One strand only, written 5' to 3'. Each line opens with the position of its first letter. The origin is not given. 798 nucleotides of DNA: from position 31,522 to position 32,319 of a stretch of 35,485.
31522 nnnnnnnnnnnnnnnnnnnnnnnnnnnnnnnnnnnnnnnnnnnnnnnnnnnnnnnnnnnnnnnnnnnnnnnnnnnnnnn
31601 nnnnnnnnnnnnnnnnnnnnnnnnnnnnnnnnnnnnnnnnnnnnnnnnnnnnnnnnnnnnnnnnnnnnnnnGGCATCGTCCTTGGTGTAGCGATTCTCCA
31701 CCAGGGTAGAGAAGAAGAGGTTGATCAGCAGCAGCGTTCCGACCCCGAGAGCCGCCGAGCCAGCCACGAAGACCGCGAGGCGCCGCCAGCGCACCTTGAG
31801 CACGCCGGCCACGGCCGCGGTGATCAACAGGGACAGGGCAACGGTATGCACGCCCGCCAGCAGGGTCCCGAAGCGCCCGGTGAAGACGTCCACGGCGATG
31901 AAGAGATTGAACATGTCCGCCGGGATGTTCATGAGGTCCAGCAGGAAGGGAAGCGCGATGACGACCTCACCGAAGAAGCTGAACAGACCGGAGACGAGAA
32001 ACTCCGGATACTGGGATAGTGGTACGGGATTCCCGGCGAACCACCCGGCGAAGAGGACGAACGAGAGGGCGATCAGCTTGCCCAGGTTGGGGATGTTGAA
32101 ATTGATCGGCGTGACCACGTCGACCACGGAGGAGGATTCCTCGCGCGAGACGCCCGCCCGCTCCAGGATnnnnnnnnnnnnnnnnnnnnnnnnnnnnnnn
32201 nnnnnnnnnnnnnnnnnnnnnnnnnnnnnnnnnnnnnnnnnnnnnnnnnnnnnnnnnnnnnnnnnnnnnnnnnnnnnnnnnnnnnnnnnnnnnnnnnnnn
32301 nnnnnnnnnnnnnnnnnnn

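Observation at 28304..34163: Four-gene extracytoplasmic glutamine/glutamate operon: DUF1028, DAACS symporter::SBP fusion, secreted glutaminase, porin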

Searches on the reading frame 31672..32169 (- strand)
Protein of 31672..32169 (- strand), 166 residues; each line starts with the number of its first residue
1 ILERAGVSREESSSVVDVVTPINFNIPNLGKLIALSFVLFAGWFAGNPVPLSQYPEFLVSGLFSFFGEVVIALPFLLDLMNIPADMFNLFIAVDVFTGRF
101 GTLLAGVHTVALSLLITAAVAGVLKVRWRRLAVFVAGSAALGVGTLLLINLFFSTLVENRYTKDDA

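Call 52: search_solved_structures(query=window:31672-32169:-, max_evalue=10, show_alignments=4)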
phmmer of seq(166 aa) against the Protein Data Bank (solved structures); distinct sequences matched with E-value up to 10: 2.
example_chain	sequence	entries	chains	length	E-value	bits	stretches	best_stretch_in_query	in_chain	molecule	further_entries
9mgw_8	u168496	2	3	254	0.11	15.8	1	103-162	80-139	LHCA8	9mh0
9mgz_8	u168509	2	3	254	0.26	14.7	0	121-162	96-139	Chlorophyll a-b binding protein, chloroplastic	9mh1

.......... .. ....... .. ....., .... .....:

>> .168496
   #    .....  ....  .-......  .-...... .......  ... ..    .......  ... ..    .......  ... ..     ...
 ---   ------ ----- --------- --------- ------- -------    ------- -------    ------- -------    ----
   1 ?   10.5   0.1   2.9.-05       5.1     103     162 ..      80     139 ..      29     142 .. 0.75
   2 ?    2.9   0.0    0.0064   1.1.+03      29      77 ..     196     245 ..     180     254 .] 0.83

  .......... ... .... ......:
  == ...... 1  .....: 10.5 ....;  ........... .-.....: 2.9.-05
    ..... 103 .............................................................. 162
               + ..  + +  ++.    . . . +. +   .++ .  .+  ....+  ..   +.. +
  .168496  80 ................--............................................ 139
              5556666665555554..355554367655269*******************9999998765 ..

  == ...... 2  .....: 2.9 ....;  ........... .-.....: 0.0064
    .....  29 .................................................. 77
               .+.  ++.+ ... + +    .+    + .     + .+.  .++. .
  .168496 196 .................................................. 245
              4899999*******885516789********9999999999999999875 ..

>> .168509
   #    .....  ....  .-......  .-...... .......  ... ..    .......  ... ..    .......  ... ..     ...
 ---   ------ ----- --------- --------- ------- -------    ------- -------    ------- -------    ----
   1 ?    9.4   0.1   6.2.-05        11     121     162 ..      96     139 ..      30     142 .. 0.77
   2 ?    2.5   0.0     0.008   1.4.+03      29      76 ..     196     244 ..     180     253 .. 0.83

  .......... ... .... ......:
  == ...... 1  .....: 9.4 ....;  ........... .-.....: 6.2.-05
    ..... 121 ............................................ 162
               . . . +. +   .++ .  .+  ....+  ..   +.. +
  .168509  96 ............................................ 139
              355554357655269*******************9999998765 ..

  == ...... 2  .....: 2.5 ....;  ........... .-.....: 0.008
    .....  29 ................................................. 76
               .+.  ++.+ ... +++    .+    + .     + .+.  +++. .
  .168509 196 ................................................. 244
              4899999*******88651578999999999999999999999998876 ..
